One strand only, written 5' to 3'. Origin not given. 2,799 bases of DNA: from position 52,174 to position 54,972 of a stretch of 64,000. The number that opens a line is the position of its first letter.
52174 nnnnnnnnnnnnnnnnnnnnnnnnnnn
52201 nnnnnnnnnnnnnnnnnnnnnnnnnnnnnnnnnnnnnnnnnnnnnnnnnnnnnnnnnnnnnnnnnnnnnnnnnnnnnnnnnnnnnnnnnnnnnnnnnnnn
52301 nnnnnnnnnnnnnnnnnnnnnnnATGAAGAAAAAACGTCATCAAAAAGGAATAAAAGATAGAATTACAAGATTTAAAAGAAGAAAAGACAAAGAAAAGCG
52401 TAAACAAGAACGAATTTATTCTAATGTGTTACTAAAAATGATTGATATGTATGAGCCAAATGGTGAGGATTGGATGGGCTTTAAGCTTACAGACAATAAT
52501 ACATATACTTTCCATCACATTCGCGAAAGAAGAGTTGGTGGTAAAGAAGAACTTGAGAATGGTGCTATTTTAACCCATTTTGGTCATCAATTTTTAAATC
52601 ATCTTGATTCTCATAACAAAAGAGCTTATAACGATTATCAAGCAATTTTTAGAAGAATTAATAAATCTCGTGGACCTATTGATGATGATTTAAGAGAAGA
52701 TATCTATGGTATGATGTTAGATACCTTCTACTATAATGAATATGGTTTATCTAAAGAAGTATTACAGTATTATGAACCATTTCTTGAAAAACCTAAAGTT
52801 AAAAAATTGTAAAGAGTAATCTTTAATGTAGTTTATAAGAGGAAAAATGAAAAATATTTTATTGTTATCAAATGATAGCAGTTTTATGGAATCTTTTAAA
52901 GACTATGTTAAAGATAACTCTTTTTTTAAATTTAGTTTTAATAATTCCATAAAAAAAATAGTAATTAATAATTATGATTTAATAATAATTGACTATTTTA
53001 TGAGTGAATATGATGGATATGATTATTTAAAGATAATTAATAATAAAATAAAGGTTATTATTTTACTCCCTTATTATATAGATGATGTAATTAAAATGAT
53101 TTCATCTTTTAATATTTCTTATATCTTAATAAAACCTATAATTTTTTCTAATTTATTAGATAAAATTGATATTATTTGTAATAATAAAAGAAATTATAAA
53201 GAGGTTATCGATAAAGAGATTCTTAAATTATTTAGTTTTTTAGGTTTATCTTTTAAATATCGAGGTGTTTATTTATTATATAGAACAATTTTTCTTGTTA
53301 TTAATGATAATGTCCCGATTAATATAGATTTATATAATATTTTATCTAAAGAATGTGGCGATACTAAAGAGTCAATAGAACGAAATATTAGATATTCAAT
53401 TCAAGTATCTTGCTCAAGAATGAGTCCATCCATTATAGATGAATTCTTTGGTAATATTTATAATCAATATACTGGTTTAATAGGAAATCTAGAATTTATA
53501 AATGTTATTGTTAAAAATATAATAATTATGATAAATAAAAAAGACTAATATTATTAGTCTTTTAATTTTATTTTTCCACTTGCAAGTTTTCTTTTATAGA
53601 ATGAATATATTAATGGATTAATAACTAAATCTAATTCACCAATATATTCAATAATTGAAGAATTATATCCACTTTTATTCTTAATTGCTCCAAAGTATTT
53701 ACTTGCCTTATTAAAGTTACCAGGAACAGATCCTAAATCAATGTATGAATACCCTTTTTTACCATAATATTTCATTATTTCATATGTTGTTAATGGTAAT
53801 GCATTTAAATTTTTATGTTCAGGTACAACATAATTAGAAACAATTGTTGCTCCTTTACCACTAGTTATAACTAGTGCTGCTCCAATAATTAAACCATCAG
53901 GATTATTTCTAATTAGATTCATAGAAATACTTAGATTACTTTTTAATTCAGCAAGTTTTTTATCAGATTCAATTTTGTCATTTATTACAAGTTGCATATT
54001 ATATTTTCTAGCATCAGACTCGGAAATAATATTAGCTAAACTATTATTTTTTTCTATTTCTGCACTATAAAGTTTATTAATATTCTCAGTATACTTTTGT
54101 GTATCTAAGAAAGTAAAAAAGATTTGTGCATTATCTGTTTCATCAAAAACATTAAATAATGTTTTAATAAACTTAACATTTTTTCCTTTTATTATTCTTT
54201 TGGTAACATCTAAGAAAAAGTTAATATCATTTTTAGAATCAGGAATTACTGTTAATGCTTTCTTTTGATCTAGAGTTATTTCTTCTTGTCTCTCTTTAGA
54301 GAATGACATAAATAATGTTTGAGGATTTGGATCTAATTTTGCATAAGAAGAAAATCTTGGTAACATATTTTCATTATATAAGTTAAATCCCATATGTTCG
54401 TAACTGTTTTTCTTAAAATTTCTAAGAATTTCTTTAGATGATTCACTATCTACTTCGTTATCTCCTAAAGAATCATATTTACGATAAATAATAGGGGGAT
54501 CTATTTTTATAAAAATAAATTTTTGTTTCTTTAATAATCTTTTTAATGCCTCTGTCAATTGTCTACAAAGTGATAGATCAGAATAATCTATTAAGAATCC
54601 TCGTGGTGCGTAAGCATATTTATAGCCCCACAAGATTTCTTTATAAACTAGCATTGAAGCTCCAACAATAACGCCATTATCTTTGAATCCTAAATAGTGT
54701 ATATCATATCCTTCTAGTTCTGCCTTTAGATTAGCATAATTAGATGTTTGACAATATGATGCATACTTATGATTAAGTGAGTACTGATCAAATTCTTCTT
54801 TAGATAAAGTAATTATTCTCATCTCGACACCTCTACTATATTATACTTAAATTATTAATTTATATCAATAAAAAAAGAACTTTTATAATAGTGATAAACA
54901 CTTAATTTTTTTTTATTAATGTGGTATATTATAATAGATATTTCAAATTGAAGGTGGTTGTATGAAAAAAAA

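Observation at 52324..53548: HNH-like protein translationally coupled to tpiA, followed by a Spo0A-like regulator with a degenerate receiver domain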

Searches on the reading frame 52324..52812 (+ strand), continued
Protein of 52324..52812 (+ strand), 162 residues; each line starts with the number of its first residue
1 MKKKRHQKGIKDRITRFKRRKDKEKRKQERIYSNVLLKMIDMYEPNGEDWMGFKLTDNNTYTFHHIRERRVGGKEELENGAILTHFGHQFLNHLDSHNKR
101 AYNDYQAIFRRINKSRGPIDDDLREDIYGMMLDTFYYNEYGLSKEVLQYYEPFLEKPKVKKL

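Call 75: find_related_loci(query=A4, collection=viral_contigs, flank=4000)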
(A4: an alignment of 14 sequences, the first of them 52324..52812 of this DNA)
Query A4 (162 aa) in viral_contigs; peptide patterns used: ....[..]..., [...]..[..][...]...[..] (x = any residue, [..] = any of these).
48 stretches matched a pattern; 6 encode a relative of the query (tblastn E <= 1e-3); 6 distinct loci.
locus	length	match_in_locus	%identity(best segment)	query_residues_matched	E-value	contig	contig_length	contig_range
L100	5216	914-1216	42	31-131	3e-25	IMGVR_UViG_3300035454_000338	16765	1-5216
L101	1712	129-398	39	29-118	4e-22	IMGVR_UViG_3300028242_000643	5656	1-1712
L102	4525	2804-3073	39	29-118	4e-22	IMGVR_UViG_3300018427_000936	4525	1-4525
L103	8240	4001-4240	48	35-114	2e-20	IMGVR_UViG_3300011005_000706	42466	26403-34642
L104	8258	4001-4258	42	39-123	5e-17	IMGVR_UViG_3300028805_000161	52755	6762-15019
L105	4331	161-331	47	39-95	2e-16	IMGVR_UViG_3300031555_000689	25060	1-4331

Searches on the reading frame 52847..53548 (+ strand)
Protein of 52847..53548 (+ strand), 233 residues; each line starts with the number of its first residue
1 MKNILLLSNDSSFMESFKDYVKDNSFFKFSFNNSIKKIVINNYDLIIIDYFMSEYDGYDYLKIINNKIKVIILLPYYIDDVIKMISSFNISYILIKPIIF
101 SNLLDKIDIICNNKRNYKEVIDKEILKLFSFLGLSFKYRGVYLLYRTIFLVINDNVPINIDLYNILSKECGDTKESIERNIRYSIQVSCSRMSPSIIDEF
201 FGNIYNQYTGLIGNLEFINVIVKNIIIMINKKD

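Call 3: search_protein_families(library=pfam, proteins=[window:52847-53548:+], max_evalue=1)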
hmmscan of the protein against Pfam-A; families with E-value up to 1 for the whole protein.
window:52847-53548:+ (233 aa): 3 families
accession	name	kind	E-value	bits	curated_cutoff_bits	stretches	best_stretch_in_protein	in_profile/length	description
PF08769.17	Spo0A_C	-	2e-14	53.9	25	1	127-225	3-104/104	Sporulation initiation factor Spo0A C terminal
PF00072.30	Response_reg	-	4.2e-05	24.1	30.2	1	35-107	35-110/111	Response regulator receiver domain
PF13905.12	Thioredoxin_8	-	0.06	14.1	27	1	3-48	37-82/94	Thioredoxin-like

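Call 4: search_protein_families(library=ncbifam, proteins=[window:52847-53548:+], max_evalue=1)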
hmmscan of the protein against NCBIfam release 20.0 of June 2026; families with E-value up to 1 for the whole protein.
window:52847-53548:+ (233 aa): 12 families
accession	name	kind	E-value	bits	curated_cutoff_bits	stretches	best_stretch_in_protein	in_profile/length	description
TIGR02875.1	spore_0_A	equivalog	1.4e-11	44.1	200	1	32-225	38-255/262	sporulation transcription factor Spo0A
TIGR01387.1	cztR_silR_copR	subfamily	0.00016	21.4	279.2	1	40-116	40-119/218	heavy metal response regulator transcription factor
NF051850.1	RespRegRprY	equivalog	0.00064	19.2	370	1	4-116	7-125/234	response regulator transcription factor RprY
NF007689.0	PRK10365.1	equivalog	0.0012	17.7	760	1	30-118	37-128/441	sigma-54-dependent response regulator transcription factor ZraR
NF008567.0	PRK11517.1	equivalog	0.0015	18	353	1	39-111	41-115/223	response regulator transcription factor HprR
NF045944.1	ResRegRpaBCyano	equivalog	0.0016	17.8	330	1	39-150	38-154/229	response regulator transcription factor RpaB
NF007346.1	PRK09836.1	equivalog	0.0019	18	420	1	38-110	40-115/227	copper/silver response regulator transcription factor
NF045991.1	RespRegCtrARhodob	equivalog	0.0021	17.9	350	1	33-118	35-123/224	response regulator transcription factor CtrA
NF049963.1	RespRegFlgRCampy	domain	0.0038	16.1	750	1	32-106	35-108/429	fla regulon two-component system response regulator FlgR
NF045505.1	RR_RssB_Pseudo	equivalog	0.0056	15.8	700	1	4-86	8-97/394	two-component system response regulator RssB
NF007901.0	PRK10610.1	equivalog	0.013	15.6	189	1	33-69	41-77/129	chemotaxis response regulator CheY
NF007750.0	PRK10430.1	equivalog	0.11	12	262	1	1-107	1-117/239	two-component system response regulator DcuR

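Call 8: find_homologous_proteins(query=window:52847-53548:+)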
Query window:52847-53548:+ (233 aa): 7 proteins with E <= 0.001 among 566 candidates.
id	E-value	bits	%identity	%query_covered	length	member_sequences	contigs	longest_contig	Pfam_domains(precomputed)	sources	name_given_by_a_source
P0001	2.7e-138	477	100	100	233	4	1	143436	PF08769.18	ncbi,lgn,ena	-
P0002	2.9e-136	470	98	100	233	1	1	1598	PF08769.18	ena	-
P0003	2.5e-135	467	98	100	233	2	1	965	PF08769.18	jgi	-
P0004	5.7e-119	414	87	100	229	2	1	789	PF08769.18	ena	-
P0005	4.4e-118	411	86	100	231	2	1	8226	PF00072.31,PF08769.18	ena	-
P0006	1.3e-102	360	74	100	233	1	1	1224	PF08769.18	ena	-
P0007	1.1e-96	341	70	100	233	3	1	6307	PF08769.18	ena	-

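Call 10: find_encoding_contigs(protein=P0001, flank=10000, max_places=4)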
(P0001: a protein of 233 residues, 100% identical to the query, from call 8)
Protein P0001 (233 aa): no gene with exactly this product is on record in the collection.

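Call 21: search_solved_structures(query=window:52847-53548:+, max_evalue=0.01, show_alignments=3)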
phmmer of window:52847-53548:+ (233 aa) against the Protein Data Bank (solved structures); distinct sequences matched with E-value up to 0.01: 14.
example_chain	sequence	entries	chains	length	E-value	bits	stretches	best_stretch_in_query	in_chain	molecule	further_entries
2qzj_A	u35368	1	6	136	1.5e-05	28.2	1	3-117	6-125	Two-component response regulator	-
5wq0_B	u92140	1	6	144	9.6e-05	25.6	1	37-115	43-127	Stage 0 sporulation protein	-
6ont_A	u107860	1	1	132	0.00016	24.9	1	5-115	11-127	Two-component response regulator 1452 receiver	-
1lq1_A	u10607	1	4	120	0.00016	24.8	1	118-223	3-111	Stage 0 sporulation protein A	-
5wq0_D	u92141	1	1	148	0.00045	23.4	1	37-115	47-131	Stage 0 sporulation protein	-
3a0u_A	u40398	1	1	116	0.0017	21.5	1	1-108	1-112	Response regulator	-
3a0r_B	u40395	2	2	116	0.0018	21.5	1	1-108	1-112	Response regulator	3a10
1fc3_A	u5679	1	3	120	0.0019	21.3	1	121-223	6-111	SPO0A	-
4qpj_C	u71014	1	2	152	0.0041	20.3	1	3-108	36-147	Cell cycle response regulator CtrA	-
9of5_A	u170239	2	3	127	0.0062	19.7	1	2-110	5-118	PmrA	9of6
7m0s_A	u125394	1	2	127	0.0063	19.6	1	2-110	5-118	Two-component system response regulator PmrA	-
9of7_A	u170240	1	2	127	0.0063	19.6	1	2-110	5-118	PmrA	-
9of8_A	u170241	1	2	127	0.0068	19.6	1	2-110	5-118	PmrA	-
9of4_A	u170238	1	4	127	0.0084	19.2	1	3-110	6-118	PmrA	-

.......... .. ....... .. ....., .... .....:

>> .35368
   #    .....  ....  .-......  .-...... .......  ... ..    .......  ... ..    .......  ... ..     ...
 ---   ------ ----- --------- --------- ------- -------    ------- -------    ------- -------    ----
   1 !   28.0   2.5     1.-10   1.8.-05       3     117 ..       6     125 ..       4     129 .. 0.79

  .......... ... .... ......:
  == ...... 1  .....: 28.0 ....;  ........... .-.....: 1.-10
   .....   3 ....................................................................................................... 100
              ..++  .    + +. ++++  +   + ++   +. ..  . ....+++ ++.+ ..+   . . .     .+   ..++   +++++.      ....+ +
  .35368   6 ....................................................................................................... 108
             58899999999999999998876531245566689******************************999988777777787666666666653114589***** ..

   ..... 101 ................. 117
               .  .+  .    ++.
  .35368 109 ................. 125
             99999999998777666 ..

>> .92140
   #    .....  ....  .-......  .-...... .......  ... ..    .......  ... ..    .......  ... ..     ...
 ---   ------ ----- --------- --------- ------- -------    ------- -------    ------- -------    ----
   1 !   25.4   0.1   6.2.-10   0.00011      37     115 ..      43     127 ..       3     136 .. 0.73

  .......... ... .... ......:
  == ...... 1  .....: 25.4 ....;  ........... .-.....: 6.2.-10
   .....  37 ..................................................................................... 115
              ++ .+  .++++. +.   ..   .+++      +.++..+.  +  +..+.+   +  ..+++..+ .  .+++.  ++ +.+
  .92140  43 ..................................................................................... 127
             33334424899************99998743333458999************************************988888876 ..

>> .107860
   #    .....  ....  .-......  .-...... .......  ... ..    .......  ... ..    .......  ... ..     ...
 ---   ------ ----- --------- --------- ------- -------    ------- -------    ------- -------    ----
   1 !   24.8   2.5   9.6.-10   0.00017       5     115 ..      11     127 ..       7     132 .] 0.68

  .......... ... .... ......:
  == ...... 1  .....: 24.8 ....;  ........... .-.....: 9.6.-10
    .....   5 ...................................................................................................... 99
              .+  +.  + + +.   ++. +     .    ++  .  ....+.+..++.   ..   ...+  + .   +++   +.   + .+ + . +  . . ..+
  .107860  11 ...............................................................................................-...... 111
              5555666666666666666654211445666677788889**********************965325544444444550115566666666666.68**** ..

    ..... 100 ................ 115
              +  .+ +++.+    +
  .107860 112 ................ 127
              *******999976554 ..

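Call 61: find_encoding_contigs(protein=P0007, flank=5000, max_places=2)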
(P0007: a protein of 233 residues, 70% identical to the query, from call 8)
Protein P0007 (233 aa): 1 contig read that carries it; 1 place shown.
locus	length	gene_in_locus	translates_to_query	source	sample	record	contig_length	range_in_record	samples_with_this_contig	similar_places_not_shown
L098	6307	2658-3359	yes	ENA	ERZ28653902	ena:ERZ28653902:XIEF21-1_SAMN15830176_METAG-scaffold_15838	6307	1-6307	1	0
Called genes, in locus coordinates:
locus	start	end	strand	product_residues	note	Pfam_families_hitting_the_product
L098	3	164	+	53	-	?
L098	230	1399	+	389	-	PF00162:PGK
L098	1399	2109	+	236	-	PF00121:TIM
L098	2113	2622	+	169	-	-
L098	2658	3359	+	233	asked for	PF08769:Spo0A_C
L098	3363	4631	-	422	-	PF02388:FemAB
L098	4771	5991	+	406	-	PF22694:CtpB_N-like, PF00595:PDZ (weak), PF13180:PDZ_2, PF17820:PDZ_6, PF03572:Peptidase_S41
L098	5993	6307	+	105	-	?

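Call 62: find_encoding_contigs(protein=P0006, flank=5000, max_places=2)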
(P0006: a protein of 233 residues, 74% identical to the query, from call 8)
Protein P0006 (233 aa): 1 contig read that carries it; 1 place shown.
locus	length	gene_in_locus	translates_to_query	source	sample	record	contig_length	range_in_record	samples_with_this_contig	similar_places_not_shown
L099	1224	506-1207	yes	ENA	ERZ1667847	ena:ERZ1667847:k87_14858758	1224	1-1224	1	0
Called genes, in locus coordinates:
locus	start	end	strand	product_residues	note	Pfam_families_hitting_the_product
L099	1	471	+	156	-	?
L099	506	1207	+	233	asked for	PF08769:Spo0A_C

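Call 69: search_protein_families(library=pfam, proteins=[L098:2658-3359:+], max_evalue=0.1)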
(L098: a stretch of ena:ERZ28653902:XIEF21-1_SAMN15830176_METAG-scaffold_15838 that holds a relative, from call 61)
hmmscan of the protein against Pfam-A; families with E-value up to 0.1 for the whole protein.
L098:2658-3359:+ (233 aa): 3 families
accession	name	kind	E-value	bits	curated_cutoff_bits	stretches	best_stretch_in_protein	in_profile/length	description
PF08769.17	Spo0A_C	-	2.3e-15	56.9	25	1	127-225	3-104/104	Sporulation initiation factor Spo0A C terminal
PF00072.30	Response_reg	-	5.8e-05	23.7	30.2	1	28-107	24-110/111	Response regulator receiver domain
PF13730.12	HTH_36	-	0.06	13.6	25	0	163-186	28-51/55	Helix-turn-helix domain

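Call 73: search_protein_families(library=padloc, proteins=[window:52847-53548:+], max_evalue=0.01)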
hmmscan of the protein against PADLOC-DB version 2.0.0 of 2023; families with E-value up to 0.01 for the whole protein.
window:52847-53548:+ (233 aa): 0 families

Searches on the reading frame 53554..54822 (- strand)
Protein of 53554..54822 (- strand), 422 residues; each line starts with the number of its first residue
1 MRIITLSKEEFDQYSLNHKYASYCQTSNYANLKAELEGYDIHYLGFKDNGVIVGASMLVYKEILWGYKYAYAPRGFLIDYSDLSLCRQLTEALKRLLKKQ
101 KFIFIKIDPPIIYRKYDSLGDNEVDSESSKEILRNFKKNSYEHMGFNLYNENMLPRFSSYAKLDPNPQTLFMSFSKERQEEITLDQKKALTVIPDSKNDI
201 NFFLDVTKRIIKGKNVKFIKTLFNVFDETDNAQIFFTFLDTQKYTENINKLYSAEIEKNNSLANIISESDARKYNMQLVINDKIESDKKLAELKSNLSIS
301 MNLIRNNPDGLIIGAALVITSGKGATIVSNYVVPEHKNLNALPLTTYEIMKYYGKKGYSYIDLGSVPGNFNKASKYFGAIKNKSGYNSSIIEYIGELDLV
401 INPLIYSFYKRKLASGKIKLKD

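Call 3: search_protein_families(library=pfam, proteins=[window:53554-54822:-], max_evalue=1)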
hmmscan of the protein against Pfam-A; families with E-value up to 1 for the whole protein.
window:53554-54822:- (422 aa): 3 families
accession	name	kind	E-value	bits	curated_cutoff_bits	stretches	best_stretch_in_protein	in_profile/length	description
PF02388.22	FemAB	-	1.2e-56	192.8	24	1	6-410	1-402/406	FemAB family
PF13480.13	Acetyltransf_6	-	0.021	15.4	22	1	309-364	80-135/143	Acetyltransferase (GNAT) domain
PF02453.23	Reticulon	-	0.14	12.5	31.8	1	172-220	59-108/157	Reticulon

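Call 4: search_protein_families(library=ncbifam, proteins=[window:53554-54822:-], max_evalue=1)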
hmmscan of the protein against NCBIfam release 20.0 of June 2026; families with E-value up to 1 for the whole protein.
window:53554-54822:- (422 aa): 1 family
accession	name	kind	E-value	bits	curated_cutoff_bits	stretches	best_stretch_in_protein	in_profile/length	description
NF047883.1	UAcmpLyAlTFemX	equivalog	1.4e-09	37.7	500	1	10-114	14-116/337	UDP-N-acetylmuramoylpentapeptide-lysine N(6)-alanyltransferase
